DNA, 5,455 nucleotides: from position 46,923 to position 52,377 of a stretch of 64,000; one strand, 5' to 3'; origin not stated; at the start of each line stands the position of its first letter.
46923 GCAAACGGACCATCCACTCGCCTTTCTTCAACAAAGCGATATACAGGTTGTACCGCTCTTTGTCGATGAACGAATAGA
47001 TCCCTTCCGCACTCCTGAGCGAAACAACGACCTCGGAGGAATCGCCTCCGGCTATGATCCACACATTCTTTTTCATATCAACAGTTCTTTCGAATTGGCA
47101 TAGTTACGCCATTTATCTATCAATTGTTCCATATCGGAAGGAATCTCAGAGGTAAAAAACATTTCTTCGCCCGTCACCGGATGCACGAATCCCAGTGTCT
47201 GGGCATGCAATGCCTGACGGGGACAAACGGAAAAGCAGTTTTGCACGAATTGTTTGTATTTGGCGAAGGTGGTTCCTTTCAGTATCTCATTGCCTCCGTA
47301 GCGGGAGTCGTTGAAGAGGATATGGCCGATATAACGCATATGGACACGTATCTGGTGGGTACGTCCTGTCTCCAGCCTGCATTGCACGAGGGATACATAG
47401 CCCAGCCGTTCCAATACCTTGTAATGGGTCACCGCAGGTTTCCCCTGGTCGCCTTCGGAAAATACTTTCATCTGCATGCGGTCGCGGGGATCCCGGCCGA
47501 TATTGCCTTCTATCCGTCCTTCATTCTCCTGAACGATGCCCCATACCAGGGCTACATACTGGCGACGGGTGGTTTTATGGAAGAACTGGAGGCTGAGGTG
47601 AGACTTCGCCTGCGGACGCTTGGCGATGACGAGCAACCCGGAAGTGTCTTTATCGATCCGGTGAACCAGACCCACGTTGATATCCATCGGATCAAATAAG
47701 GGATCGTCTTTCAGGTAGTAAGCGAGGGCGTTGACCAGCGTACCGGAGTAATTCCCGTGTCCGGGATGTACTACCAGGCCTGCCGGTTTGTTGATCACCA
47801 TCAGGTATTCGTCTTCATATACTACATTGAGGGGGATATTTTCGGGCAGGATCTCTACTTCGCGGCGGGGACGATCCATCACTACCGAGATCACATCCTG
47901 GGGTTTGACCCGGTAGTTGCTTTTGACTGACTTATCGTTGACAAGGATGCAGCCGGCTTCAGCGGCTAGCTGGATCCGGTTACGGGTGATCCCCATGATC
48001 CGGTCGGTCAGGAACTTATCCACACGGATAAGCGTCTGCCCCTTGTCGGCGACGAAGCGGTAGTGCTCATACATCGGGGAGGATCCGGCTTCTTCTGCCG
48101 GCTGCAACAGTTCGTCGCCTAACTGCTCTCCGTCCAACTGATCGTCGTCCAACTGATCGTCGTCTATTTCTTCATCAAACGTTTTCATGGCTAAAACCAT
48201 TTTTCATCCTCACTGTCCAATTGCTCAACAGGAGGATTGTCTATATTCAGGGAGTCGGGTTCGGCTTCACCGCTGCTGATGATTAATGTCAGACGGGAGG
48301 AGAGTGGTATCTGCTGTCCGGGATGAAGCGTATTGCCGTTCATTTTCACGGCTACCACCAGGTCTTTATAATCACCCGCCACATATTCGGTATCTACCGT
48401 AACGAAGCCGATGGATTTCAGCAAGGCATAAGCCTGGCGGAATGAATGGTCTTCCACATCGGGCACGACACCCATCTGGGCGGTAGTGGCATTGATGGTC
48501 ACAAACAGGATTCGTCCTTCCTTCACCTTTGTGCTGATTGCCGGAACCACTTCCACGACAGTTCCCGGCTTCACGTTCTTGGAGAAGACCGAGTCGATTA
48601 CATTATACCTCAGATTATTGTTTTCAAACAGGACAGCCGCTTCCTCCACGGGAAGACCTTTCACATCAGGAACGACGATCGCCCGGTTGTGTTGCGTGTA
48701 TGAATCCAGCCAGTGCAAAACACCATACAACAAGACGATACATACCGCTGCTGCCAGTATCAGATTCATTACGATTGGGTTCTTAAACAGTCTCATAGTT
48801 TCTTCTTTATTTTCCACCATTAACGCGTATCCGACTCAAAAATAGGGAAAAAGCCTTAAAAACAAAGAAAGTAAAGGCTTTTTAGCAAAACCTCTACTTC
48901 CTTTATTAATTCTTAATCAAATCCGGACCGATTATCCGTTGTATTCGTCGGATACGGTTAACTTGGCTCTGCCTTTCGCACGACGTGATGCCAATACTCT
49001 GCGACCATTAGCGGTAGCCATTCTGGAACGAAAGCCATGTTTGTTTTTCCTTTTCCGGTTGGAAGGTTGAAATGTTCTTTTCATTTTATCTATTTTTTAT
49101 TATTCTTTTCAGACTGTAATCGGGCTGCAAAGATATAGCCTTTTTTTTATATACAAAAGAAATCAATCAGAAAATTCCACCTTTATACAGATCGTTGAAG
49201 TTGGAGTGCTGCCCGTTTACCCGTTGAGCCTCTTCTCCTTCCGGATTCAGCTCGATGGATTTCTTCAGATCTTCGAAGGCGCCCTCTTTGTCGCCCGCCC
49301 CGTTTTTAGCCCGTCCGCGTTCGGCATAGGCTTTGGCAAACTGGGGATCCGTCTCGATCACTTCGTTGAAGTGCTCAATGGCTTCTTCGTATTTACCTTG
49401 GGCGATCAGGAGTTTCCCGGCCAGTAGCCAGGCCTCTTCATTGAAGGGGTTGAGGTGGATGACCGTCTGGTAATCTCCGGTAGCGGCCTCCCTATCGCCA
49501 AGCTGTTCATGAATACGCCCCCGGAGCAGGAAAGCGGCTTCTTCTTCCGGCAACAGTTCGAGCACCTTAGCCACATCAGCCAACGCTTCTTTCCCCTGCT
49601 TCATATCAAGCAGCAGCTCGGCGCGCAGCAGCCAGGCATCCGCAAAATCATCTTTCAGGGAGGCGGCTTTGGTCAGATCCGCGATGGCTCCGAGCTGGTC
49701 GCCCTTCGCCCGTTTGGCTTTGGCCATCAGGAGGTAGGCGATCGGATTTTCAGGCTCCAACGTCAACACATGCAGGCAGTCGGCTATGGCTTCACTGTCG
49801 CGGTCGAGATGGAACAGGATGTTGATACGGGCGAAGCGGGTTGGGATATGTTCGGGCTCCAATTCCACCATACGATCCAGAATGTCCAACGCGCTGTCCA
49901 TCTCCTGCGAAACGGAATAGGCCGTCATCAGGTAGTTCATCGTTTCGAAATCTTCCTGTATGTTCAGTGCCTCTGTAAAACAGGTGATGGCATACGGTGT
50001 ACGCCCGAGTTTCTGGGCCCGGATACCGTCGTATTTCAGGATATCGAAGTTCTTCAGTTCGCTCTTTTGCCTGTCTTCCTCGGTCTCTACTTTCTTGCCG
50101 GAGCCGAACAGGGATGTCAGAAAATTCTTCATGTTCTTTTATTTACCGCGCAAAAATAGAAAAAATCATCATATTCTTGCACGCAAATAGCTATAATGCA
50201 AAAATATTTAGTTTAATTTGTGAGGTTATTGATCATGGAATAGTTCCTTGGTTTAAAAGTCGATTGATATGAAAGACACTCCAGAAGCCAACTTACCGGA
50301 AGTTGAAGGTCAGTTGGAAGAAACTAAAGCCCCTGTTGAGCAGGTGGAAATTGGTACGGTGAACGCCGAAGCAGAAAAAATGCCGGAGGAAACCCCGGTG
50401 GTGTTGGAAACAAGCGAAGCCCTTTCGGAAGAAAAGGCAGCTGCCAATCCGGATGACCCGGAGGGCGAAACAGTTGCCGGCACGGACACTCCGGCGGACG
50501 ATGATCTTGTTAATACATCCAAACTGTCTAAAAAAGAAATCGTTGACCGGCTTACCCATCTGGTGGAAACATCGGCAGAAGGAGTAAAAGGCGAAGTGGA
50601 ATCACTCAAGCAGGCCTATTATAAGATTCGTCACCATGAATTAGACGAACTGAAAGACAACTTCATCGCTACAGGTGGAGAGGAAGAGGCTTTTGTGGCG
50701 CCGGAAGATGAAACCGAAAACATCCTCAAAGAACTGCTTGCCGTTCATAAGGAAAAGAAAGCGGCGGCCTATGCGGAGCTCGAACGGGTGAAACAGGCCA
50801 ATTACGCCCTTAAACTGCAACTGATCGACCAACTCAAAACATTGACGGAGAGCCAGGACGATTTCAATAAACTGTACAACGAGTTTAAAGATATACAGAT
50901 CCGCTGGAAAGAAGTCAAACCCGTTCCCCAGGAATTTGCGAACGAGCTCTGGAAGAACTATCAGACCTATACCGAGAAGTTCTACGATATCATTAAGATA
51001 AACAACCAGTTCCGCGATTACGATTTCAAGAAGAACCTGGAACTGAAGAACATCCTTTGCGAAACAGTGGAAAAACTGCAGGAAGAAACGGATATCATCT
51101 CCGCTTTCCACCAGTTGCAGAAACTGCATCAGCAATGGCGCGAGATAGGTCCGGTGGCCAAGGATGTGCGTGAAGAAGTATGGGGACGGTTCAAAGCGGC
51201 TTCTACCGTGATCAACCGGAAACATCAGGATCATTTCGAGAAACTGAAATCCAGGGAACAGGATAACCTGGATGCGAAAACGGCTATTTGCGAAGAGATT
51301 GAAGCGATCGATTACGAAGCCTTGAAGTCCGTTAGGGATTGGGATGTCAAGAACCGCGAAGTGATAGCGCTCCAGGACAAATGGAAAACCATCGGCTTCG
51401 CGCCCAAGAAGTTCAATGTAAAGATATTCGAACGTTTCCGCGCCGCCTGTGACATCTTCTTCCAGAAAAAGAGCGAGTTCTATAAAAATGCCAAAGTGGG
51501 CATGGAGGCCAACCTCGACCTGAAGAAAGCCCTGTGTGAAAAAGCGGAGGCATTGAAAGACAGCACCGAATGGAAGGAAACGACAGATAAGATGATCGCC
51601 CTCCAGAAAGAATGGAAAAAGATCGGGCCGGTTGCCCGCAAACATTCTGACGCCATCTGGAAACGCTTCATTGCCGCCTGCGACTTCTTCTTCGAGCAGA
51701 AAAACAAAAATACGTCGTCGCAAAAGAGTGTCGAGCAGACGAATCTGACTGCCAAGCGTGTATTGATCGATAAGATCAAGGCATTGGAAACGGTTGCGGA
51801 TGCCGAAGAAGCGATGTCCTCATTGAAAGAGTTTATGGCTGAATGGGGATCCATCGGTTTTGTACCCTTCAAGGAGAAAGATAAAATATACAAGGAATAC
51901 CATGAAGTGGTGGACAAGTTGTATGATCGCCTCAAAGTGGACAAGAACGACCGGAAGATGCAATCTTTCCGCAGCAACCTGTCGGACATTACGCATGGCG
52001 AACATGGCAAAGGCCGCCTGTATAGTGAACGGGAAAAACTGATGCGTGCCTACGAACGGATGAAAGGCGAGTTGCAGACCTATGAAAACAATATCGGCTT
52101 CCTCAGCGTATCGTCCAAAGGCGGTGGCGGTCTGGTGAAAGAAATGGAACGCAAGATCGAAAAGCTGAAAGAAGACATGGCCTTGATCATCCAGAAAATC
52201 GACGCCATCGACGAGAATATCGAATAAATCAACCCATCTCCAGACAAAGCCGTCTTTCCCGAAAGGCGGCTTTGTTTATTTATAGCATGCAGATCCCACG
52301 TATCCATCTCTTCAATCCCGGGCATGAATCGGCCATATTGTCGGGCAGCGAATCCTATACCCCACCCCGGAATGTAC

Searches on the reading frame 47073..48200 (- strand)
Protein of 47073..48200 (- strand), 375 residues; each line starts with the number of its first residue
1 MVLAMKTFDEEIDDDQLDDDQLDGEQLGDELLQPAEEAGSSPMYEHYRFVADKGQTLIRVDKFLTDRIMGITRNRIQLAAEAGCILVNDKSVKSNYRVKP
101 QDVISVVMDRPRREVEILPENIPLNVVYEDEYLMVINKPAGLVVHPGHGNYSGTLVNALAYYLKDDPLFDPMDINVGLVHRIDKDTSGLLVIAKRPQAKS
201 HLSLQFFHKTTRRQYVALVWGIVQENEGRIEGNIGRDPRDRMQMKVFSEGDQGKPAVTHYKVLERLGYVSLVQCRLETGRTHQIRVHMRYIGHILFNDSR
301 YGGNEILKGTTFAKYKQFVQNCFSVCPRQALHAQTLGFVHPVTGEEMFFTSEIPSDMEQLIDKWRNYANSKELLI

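Call 83: search_protein_families(library=pfam, proteins=[window:47073-48200:-], max_evalue=0.00001)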
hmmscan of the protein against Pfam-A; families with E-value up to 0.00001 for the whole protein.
window:47073-48200:- (375 aa): 2 families
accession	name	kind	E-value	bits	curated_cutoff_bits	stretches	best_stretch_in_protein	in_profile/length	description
PF00849.27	PseudoU_synth_2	-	1.1e-33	117.1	26.8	1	132-289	1-151/152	RNA pseudouridylate synthase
PF01479.30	S4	-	8.2e-08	32.3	22.8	1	59-104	2-48/48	S4 domain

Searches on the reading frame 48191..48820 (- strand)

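Call 84: search_protein_families(library=pfam, proteins=[window:48191-48820:-], max_evalue=0.00001)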
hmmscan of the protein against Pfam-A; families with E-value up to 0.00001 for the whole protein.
window:48191-48820:- (209 aa): 1 family
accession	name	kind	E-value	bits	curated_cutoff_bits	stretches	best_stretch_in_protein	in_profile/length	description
PF03793.24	PASTA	-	2.7e-17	62.9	23.2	1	49-110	2-63/64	PASTA domain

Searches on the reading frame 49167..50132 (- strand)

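Call 84: search_protein_families(library=pfam, proteins=[window:49167-50132:-], max_evalue=0.00001)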
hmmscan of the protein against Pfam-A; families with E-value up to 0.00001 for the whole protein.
window:49167-50132:- (321 aa): 19 families
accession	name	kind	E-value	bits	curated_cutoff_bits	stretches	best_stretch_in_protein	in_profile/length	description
PF00515.34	TPR_1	-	3.4e-29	99.9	27.8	1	233-265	2-34/34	Tetratricopeptide repeat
PF07719.23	TPR_2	-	8e-26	88.4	27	1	233-264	2-33/34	Tetratricopeptide repeat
PF13414.12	TPR_11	-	2.3e-24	85.2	26.8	1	239-275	1-37/42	TPR repeat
PF13181.12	TPR_8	-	1.3e-22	78.4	25.7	1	233-264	2-33/34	Tetratricopeptide repeat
PF13371.12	TPR_9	-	5.9e-20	71.5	35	0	71-137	4-70/73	Tetratricopeptide repeat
PF13432.12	TPR_16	-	1.1e-18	67.7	32.7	2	202-264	1-63/65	Tetratricopeptide repeat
PF13428.12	TPR_14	-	3.4e-18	64.7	23.5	1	233-274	2-43/44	Tetratricopeptide repeat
PF14559.12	TPR_19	-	1.5e-17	64.1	25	1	211-269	4-62/68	Tetratricopeptide repeat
PF13431.12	TPR_17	-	6.7e-17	60.7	24.4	0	221-253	2-34/34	Tetratricopeptide repeat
PF12895.13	ANAPC3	-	6.1e-12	46.1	27.2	0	196-257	22-81/82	Anaphase-promoting complex, cyclosome, subunit 3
PF13174.12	TPR_6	-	2.6e-11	43.8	26.3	0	233-264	1-32/33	Tetratricopeptide repeat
PF25063.1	ARM_TT21_C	-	1e-09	39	35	0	132-223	64-154/209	Tetratricopeptide repeat protein 21 C-terminal ARM domain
PF23914.1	TPR_CcmH_CycH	-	1.1e-08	35.6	42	0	163-260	49-149/158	Cytochrome c-type biogenesis protein H TPR domain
PF13424.12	TPR_12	-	3e-08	34.2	30.1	0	234-293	5-72/77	Tetratricopeptide repeat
PF25062.1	ARM_TT21_N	-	3.1e-08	34.1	40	0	59-178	97-216/222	Tetratricopeptide repeat protein 21 N-terminal ARM repeat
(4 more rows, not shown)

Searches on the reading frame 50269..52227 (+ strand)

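Call 84: search_protein_families(library=pfam, proteins=[window:50269-52227:+], max_evalue=0.00001)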
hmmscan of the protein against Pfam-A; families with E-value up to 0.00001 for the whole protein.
window:50269-52227:+ (652 aa): 1 family
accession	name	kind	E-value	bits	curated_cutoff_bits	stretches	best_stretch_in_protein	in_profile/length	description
PF03993.17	DUF349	-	1.8e-98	323.4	23.9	5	386-458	2-75/75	Domain of Unknown Function (DUF349)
